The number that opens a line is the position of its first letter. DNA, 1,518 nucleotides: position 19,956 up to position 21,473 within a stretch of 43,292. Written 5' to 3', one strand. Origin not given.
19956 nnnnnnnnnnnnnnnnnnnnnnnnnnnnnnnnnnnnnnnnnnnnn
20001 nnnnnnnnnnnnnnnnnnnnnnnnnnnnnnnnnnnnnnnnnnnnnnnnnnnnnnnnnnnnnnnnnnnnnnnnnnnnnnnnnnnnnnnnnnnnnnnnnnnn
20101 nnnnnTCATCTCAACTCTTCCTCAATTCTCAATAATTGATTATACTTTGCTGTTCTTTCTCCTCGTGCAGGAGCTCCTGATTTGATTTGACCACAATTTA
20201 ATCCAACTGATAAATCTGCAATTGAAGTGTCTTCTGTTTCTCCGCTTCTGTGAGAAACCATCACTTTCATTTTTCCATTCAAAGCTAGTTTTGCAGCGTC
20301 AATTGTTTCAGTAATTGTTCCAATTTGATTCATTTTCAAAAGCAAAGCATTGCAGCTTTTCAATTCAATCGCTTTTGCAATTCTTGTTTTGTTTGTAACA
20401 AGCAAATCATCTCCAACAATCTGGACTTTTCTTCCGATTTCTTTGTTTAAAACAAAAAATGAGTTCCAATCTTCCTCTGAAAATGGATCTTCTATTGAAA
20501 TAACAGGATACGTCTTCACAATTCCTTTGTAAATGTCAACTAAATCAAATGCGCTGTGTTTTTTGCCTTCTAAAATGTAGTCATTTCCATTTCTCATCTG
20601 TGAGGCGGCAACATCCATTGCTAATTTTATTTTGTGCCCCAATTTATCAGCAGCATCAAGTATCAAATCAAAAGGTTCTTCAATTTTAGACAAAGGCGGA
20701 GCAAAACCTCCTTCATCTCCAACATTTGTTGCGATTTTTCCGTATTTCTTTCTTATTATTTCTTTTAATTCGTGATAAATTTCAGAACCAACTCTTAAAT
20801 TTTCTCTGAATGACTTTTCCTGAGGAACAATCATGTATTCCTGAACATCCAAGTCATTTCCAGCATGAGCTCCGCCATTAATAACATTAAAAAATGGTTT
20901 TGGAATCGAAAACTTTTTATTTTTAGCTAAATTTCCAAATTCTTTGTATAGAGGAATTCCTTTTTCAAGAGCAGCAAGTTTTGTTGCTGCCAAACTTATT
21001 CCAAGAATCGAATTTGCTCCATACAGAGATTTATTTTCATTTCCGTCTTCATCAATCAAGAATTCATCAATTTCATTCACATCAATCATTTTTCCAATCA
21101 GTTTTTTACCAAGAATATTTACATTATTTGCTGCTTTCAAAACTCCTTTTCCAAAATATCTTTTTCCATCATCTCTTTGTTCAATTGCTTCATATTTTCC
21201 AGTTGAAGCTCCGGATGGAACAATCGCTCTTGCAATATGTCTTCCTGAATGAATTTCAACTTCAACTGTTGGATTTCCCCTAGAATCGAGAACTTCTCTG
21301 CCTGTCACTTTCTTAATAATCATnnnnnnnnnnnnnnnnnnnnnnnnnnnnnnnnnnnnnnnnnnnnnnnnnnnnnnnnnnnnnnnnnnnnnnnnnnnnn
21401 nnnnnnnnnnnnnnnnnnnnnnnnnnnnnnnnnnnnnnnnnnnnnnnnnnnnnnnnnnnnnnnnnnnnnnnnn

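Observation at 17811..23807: Dispersed family of ~120-nt elements with compensatory stem changes: candidate novel structured RNA or MITE-like element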

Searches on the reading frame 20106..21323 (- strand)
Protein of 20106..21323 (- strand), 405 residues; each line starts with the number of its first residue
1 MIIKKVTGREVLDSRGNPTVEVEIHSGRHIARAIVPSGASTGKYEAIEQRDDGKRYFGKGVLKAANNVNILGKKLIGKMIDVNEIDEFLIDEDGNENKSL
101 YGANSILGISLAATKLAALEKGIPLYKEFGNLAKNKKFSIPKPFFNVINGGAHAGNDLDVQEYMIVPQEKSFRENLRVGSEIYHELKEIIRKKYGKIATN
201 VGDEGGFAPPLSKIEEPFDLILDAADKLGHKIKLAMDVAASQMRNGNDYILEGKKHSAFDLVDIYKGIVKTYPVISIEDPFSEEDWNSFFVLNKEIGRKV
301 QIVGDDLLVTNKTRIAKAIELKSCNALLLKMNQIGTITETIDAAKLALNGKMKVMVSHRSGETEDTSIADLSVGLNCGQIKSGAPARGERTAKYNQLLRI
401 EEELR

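Call 12: search_protein_families(library=pfam, proteins=[window:20106-21323:-])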
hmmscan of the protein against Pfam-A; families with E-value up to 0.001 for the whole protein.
window:20106-21323:- (405 aa): 3 families
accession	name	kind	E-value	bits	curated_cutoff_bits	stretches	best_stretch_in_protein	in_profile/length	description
PF00113.28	Enolase_C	-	6.2e-112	374.1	21.5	1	138-404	2-281/296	Enolase, C-terminal TIM barrel domain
PF03952.21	Enolase_N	-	9.3e-43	146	35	1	3-127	1-129/131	Enolase, N-terminal domain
PF13378.12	MR_MLE_C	-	0.0002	21.6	29.4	1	270-358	68-154/219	Enolase C-terminal domain-like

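Call 21: find_encoding_contigs(protein=window:20106-21323:-, flank=10000, max_places=10)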
Protein window:20106-21323:- (405 aa): no gene with exactly this product is on record in the collection.

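Call 22: find_homologous_proteins(query=window:20106-21323:-, max_evalue=1e-60)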
Query window:20106-21323:- (405 aa): 7998 proteins with E <= 1e-60 among 8000 candidates; the best 120 are listed.
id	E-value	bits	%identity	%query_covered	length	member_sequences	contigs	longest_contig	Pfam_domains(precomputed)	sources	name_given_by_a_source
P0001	1.0e-261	886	100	100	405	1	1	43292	PF03952.22,PF00113.29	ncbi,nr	ncbi:phosphopyruvate hydratase [Candidatus Woesearchaeota archaeon]|nr:phosphopyruvate hydratase [Ca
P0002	2.5e-236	802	89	100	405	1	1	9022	PF03952.22,PF00113.29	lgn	-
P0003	1.4e-208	711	80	100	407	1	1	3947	PF03952.22,PF00113.29,PF13378.13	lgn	-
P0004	6.3e-192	656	72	100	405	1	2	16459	PF03952.22,PF00113.29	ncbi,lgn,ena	ncbi:MAG: phosphopyruvate hydratase [Nanoarchaeota archaeon]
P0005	7.8e-192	656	72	100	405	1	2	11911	PF03952.22,PF00113.29,PF13378.13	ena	-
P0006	2.5e-191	654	72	100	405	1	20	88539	PF03952.22,PF00113.29,PF13378.13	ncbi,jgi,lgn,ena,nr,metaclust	ncbi:phosphopyruvate hydratase [Candidatus Woesearchaeota archaeon]|nr:hypothetical protein [uncultu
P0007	4.3e-190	650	73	100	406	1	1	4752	PF03952.22,PF00113.29,PF13378.13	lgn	-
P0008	7.8e-190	649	74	100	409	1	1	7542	PF03952.22,PF00113.29,PF13378.13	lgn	-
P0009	2.1e-189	648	72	100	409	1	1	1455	PF03952.22,PF00113.29,PF13378.13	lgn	-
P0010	1.0e-188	645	73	99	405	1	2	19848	PF03952.22,PF00113.29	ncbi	-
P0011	6.2e-188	643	72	100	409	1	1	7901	PF03952.22,PF00113.29,PF07476.18,PF13378.13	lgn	-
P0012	3.1e-186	637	71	100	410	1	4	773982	PF03952.22,PF00113.29,PF13378.13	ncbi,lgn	-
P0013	1.0e-185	636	72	100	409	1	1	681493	PF03952.22,PF00113.29,PF13378.13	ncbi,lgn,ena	-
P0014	1.9e-179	615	68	99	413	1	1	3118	PF03952.22,PF00113.29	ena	-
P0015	2.6e-179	614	70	99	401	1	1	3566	PF03952.22,PF00113.29,PF13378.13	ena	-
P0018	9.2e-179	613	68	100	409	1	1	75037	PF03952.22,PF00113.29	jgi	jgi:enolase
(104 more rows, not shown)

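Call 23: find_encoding_contigs(protein=P0002, flank=10000, max_places=3)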
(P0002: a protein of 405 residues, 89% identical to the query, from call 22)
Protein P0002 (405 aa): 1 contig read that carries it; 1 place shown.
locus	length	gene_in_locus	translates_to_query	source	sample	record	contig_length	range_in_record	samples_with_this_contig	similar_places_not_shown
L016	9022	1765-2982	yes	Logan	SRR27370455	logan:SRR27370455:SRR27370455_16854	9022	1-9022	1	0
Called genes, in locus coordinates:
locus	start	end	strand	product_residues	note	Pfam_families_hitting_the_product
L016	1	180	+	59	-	?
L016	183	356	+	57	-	PF01667:Ribosomal_S27e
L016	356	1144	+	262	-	PF00575:S1, PF07541:EIF_2_alpha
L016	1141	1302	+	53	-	PF04135:Nop10p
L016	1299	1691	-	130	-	-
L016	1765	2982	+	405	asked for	PF03952:Enolase_N, PF00113:Enolase_C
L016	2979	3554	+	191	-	PF00300:His_Phos_1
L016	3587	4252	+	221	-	PF00270:DEAD, PF04851:ResIII, PF22527:DEXQc_Suv3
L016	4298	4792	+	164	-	-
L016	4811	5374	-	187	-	PF13197:DUF4013 (weak)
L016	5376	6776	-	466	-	PF02881:SRP54_N, PF06414:Zeta_toxin (weak), PF13604:AAA_30 (weak), PF00448:SRP54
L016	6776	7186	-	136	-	PF02996:Prefoldin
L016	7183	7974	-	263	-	PF02616:SMC_ScpA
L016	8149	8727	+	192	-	-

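Call 24: find_encoding_contigs(protein=P0006, flank=10000, max_places=10)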
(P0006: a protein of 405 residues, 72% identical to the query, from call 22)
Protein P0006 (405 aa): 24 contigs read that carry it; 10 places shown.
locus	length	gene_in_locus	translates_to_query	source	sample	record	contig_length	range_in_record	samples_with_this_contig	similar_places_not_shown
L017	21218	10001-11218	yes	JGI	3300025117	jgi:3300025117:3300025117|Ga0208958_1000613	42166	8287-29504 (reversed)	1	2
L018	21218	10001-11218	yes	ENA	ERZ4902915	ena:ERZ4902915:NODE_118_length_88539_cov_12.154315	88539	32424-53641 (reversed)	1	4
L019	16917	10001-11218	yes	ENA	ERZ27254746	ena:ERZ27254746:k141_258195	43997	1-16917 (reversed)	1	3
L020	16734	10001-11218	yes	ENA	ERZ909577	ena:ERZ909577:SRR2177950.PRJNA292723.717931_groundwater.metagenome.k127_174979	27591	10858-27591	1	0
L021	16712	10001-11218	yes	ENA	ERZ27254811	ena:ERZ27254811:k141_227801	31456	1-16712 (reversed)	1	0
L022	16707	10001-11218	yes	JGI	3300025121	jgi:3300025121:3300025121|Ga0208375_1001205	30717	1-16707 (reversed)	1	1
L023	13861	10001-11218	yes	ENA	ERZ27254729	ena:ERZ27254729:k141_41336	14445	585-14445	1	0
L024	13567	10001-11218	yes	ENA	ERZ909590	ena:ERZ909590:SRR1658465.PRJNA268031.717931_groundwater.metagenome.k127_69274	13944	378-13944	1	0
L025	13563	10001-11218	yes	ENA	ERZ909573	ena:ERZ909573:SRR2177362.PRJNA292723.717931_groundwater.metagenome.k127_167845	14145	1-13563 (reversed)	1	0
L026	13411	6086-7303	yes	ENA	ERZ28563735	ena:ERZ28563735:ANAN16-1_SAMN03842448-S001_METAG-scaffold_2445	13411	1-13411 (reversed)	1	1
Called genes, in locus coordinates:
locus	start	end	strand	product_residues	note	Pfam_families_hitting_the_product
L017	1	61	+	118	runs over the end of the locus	PF01176:eIF-1a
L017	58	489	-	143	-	-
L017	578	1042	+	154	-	PF22811:Zn_ribbon_NrdR, PF03477:ATP-cone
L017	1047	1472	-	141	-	PF01850:PIN (weak), PF13470:PIN_3 (weak)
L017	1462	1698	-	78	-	-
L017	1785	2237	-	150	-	PF01252:Peptidase_A8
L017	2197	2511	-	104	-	-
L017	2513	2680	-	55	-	-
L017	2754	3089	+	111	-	-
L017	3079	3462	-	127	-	PF01201:Ribosomal_S8e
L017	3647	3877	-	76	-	PF01423:LSM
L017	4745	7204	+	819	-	PF05124:S_layer_C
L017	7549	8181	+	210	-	PF05916:Sld5 (faint), PF22090:Gins51_C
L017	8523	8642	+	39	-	-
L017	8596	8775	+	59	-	PF01667:Ribosomal_S27e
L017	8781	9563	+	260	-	PF00575:S1, PF07541:EIF_2_alpha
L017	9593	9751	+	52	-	PF04135:Nop10p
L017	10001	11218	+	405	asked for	PF03952:Enolase_N, PF00113:Enolase_C, PF13378:MR_MLE_C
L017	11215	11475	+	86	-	-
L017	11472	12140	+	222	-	PF00300:His_Phos_1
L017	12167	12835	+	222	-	PF00270:DEAD, PF04851:ResIII, PF22527:DEXQc_Suv3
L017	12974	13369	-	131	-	PF18936:DUF5684 (faint)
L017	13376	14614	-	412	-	PF02881:SRP54_N (weak), PF13604:AAA_30 (weak), PF00448:SRP54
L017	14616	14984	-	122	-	PF02996:Prefoldin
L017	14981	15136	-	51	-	-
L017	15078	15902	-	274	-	PF02616:SMC_ScpA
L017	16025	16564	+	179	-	-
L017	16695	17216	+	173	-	PF01797:Y1_Tnp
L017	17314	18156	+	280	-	PF01435:Peptidase_M48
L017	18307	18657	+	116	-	-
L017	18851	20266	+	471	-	-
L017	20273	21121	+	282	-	PF00963:Cohesin (weak)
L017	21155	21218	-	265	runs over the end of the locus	PF00142:Fer4_NifH, PF01656:CbiA, PF02374:ArsA_ATPase (faint), PF06564:CBP_BcsQ (weak), PF10609:ParA, PF13614:AAA_31, PF13500:AAA_26 (weak)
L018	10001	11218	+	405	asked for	PF03952:Enolase_N, PF00113:Enolase_C, PF13378:MR_MLE_C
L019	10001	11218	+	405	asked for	PF03952:Enolase_N, PF00113:Enolase_C, PF13378:MR_MLE_C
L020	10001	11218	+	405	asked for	PF03952:Enolase_N, PF00113:Enolase_C, PF13378:MR_MLE_C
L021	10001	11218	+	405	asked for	PF03952:Enolase_N, PF00113:Enolase_C, PF13378:MR_MLE_C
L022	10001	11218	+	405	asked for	PF03952:Enolase_N, PF00113:Enolase_C, PF13378:MR_MLE_C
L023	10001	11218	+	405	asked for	PF03952:Enolase_N, PF00113:Enolase_C, PF13378:MR_MLE_C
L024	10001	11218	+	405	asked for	PF03952:Enolase_N, PF00113:Enolase_C, PF13378:MR_MLE_C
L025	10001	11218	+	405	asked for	PF03952:Enolase_N, PF00113:Enolase_C, PF13378:MR_MLE_C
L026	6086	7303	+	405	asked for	PF03952:Enolase_N, PF00113:Enolase_C, PF13378:MR_MLE_C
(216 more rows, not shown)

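Call 25: find_encoding_contigs(protein=P0012, flank=10000, max_places=4)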
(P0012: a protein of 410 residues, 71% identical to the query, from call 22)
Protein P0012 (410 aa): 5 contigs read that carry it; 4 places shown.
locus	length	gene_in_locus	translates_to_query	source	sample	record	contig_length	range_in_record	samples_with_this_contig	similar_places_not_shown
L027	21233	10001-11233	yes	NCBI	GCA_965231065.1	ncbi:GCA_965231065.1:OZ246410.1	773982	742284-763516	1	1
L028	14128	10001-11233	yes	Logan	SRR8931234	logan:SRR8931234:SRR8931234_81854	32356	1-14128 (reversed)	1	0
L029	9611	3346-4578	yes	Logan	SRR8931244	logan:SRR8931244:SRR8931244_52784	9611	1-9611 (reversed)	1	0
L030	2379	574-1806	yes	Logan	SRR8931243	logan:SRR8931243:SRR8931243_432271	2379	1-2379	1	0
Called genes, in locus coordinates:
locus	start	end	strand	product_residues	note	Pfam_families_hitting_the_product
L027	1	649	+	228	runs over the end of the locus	PF01866:Diphthamide_syn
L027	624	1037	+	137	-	PF02643:DUF192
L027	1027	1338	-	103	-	-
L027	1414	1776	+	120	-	PF01176:eIF-1a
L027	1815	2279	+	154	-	PF22811:Zn_ribbon_NrdR, PF03477:ATP-cone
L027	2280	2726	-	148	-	PF01252:Peptidase_A8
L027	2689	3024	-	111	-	-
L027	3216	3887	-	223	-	PF00730:HhH-GPD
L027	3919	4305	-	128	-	PF01201:Ribosomal_S8e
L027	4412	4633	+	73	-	PF01423:LSM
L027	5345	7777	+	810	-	PF05124:S_layer_C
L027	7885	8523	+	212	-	PF22090:Gins51_C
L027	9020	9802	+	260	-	PF00575:S1, PF07541:EIF_2_alpha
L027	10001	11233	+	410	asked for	PF03952:Enolase_N, PF00113:Enolase_C, PF13378:MR_MLE_C (faint)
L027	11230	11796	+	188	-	PF00300:His_Phos_1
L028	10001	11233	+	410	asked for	PF03952:Enolase_N, PF00113:Enolase_C, PF13378:MR_MLE_C (faint)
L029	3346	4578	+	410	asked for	PF03952:Enolase_N, PF00113:Enolase_C, PF13378:MR_MLE_C (faint)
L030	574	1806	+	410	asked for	PF03952:Enolase_N, PF00113:Enolase_C, PF13378:MR_MLE_C (faint)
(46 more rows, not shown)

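Call 26: find_encoding_contigs(protein=P0013, flank=10000, max_places=3)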
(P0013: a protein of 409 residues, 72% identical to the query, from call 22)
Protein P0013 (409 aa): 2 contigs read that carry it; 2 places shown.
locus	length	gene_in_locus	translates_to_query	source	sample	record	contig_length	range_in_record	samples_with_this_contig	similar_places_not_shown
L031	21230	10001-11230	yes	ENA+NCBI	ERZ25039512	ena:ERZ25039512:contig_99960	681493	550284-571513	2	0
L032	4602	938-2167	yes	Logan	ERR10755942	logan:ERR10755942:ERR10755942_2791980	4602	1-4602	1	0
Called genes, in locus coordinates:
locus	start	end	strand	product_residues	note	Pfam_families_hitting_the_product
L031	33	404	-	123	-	PF01850:PIN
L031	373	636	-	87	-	PF02697:VAPB_antitox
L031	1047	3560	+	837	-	PF05124:S_layer_C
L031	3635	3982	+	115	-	-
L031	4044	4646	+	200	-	PF22090:Gins51_C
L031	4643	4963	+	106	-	PF00935:Ribosomal_L44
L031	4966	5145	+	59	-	PF01667:Ribosomal_S27e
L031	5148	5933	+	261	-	PF00575:S1, PF07541:EIF_2_alpha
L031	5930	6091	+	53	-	PF04135:Nop10p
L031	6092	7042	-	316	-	PF02661:Fic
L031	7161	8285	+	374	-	PF00465:Fe-ADH (weak), PF13685:Fe-ADH_2 (weak), PF01761:DHQ_synthase, PF24621:DHQS_C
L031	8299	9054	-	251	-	-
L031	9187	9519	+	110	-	PF01588:tRNA_bind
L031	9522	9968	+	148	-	PF13527:Acetyltransf_9 (faint), PF13673:Acetyltransf_10, PF00583:Acetyltransf_1, PF13508:Acetyltransf_7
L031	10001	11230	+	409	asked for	PF03952:Enolase_N, PF00113:Enolase_C, PF13378:MR_MLE_C (weak)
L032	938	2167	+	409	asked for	PF03952:Enolase_N, PF00113:Enolase_C, PF13378:MR_MLE_C (weak)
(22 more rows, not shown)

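Call 37: find_encoding_contigs(protein=P0004, flank=10000, max_places=2)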
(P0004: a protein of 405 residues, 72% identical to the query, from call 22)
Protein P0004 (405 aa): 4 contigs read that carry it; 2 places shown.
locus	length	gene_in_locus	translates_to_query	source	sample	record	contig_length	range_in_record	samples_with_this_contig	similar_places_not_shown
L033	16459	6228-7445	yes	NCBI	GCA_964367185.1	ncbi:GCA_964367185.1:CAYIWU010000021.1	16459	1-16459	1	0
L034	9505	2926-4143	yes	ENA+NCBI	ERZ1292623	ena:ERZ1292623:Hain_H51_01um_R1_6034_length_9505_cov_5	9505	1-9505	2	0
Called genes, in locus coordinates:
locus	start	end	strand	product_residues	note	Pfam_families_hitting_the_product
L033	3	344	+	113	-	?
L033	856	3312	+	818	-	PF05124:S_layer_C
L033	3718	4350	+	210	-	PF05916:Sld5 (faint), PF22090:Gins51_C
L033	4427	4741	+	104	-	PF00935:Ribosomal_L44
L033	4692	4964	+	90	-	PF01667:Ribosomal_S27e, PF08271:Zn_Ribbon_TF (faint)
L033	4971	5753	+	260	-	PF00575:S1, PF07541:EIF_2_alpha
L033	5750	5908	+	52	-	PF04135:Nop10p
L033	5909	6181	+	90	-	-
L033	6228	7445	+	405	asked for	PF03952:Enolase_N, PF00113:Enolase_C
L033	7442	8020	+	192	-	PF00300:His_Phos_1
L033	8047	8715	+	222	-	PF00270:DEAD, PF04851:ResIII, PF22527:DEXQc_Suv3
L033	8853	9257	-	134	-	PF18936:DUF5684 (faint)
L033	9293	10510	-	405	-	PF02881:SRP54_N (weak), PF13604:AAA_30 (weak), PF00448:SRP54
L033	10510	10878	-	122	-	PF01920:Prefoldin_2 (faint), PF02996:Prefoldin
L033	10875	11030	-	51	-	-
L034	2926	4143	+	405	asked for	PF03952:Enolase_N, PF00113:Enolase_C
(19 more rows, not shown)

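Call 38: find_encoding_contigs(protein=P0010, flank=10000, max_places=2)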
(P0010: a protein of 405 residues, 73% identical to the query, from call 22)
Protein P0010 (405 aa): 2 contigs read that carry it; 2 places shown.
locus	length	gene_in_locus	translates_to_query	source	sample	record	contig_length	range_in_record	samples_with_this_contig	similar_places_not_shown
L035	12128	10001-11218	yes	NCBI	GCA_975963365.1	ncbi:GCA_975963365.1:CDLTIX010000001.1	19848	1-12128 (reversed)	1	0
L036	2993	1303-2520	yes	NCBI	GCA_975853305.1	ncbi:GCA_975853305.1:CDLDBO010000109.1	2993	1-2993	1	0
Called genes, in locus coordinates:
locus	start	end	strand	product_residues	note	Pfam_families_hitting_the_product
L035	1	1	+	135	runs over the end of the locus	PF02643:DUF192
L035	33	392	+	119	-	PF01176:eIF-1a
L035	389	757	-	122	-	-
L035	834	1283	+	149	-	PF22811:Zn_ribbon_NrdR, PF03477:ATP-cone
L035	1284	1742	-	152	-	PF01252:Peptidase_A8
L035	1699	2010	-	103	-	-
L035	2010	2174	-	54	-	-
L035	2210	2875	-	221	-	PF00730:HhH-GPD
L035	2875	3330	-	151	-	PF01201:Ribosomal_S8e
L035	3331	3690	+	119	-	-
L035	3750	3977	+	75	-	PF01423:LSM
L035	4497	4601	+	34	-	-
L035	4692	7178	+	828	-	PF05124:S_layer_C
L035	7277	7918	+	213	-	PF22090:Gins51_C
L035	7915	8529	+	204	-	PF13489:Methyltransf_23, PF07021:MetW (weak), PF08241:Methyltransf_11, PF08242:Methyltransf_12 (weak), PF13649:Methyltransf_25, PF13847:Methyltransf_31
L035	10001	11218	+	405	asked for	PF03952:Enolase_N, PF00113:Enolase_C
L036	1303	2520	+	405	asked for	PF03952:Enolase_N, PF00113:Enolase_C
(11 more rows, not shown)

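Call 39: find_encoding_contigs(protein=P0018, flank=10000, max_places=2)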
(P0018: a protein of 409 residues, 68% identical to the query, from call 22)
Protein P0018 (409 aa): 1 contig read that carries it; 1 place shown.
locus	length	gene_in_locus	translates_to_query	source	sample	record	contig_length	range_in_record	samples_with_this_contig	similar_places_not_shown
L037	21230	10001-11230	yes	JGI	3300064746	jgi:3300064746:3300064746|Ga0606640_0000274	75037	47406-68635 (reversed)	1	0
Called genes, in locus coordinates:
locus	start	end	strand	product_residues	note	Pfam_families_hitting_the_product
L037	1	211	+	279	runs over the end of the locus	PF08501:Shikimate_dh_N, PF01488:Shikimate_DH, PF03807:F420_oxidored (faint)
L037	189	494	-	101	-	-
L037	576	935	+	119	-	PF01176:eIF-1a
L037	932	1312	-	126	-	-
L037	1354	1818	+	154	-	PF22811:Zn_ribbon_NrdR, PF03477:ATP-cone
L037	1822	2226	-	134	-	PF07681:DoxX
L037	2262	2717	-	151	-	PF01252:Peptidase_A8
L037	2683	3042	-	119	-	-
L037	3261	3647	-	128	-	PF01201:Ribosomal_S8e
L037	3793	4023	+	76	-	PF01423:LSM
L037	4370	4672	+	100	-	-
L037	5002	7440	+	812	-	PF05124:S_layer_C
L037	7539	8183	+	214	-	PF22090:Gins51_C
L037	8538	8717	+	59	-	PF01667:Ribosomal_S27e, PF08271:Zn_Ribbon_TF (weak)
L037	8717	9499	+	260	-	PF00575:S1, PF07541:EIF_2_alpha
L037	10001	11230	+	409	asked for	PF03952:Enolase_N, PF00113:Enolase_C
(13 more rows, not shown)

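Call 40: find_encoding_contigs(protein=P0005, flank=10000, max_places=2)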
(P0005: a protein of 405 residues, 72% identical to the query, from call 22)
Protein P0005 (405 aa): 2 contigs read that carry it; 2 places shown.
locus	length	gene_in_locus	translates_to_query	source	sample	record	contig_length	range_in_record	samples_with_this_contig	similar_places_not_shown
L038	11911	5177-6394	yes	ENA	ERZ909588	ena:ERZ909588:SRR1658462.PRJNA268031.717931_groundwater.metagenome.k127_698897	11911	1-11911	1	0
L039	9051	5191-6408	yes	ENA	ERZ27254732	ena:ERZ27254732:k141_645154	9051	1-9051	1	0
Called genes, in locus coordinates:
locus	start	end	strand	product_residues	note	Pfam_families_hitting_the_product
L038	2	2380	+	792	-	?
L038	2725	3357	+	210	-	PF05916:Sld5 (faint), PF22090:Gins51_C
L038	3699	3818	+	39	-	-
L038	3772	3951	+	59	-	PF01667:Ribosomal_S27e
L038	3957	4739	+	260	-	PF00575:S1, PF07541:EIF_2_alpha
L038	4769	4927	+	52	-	PF04135:Nop10p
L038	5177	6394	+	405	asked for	PF03952:Enolase_N, PF00113:Enolase_C, PF13378:MR_MLE_C (weak)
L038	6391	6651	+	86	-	-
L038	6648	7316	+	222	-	PF00300:His_Phos_1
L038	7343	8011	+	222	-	PF00270:DEAD, PF04851:ResIII, PF22527:DEXQc_Suv3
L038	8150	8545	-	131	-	PF18936:DUF5684 (faint)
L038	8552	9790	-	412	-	PF02881:SRP54_N (weak), PF13604:AAA_30 (weak), PF00448:SRP54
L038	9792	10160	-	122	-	PF02996:Prefoldin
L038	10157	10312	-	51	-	-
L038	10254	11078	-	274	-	PF02616:SMC_ScpA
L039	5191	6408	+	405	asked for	PF03952:Enolase_N, PF00113:Enolase_C, PF13378:MR_MLE_C (weak)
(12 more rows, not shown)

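Call 86: find_encoding_contigs(protein=P0003, flank=10000, max_places=2)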
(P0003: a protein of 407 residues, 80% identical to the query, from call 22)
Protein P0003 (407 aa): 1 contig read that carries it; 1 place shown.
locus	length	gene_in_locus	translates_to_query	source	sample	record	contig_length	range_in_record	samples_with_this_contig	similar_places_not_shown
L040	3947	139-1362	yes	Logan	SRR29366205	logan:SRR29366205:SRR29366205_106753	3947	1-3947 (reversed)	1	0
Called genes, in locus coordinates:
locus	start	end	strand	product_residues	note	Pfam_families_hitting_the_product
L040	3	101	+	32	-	?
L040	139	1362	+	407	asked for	PF03952:Enolase_N, PF00113:Enolase_C, PF13378:MR_MLE_C (weak)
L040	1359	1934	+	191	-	PF00300:His_Phos_1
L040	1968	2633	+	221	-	PF00270:DEAD, PF04851:ResIII, PF22527:DEXQc_Suv3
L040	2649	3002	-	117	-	PF09685:MamF_MmsF (weak)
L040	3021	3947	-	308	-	?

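Call 87: find_encoding_contigs(protein=P0008, flank=10000, max_places=2)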
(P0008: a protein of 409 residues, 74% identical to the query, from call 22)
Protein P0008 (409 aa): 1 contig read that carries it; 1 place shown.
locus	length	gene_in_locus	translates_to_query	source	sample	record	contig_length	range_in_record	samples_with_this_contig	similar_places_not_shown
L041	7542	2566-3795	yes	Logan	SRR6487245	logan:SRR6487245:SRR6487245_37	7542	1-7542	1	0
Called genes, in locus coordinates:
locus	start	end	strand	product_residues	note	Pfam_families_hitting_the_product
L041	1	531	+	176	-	?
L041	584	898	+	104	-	PF00935:Ribosomal_L44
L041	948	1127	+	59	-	PF01667:Ribosomal_S27e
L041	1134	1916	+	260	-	PF00575:S1, PF07541:EIF_2_alpha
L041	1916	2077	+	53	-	PF04135:Nop10p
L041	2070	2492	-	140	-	-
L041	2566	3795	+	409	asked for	PF03952:Enolase_N, PF00113:Enolase_C, PF13378:MR_MLE_C (weak)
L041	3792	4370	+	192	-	PF00300:His_Phos_1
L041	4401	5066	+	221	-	PF00270:DEAD, PF04851:ResIII, PF22527:DEXQc_Suv3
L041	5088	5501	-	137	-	-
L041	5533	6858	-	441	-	PF02881:SRP54_N (weak), PF13604:AAA_30 (weak), PF00448:SRP54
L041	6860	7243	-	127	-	PF02996:Prefoldin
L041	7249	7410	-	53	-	-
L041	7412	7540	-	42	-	?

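Call 88: find_encoding_contigs(protein=P0011, flank=10000, max_places=2)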
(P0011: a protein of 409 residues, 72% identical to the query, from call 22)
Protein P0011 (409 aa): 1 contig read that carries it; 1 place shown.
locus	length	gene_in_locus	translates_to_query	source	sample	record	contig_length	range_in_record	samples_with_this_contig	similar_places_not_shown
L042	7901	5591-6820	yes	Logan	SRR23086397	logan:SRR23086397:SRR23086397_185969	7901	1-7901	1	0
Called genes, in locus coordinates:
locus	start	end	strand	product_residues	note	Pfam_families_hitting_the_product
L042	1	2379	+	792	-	?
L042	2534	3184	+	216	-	PF22090:Gins51_C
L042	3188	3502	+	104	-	PF00935:Ribosomal_L44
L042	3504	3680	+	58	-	PF01667:Ribosomal_S27e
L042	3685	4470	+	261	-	PF00575:S1, PF07541:EIF_2_alpha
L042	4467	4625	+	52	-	PF04135:Nop10p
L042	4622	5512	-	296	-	PF00892:EamA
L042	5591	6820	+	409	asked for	PF03952:Enolase_N, PF00113:Enolase_C, PF13378:MR_MLE_C (weak), PF07476:MAAL_C (weak)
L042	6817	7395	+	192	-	PF00300:His_Phos_1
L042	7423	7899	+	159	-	?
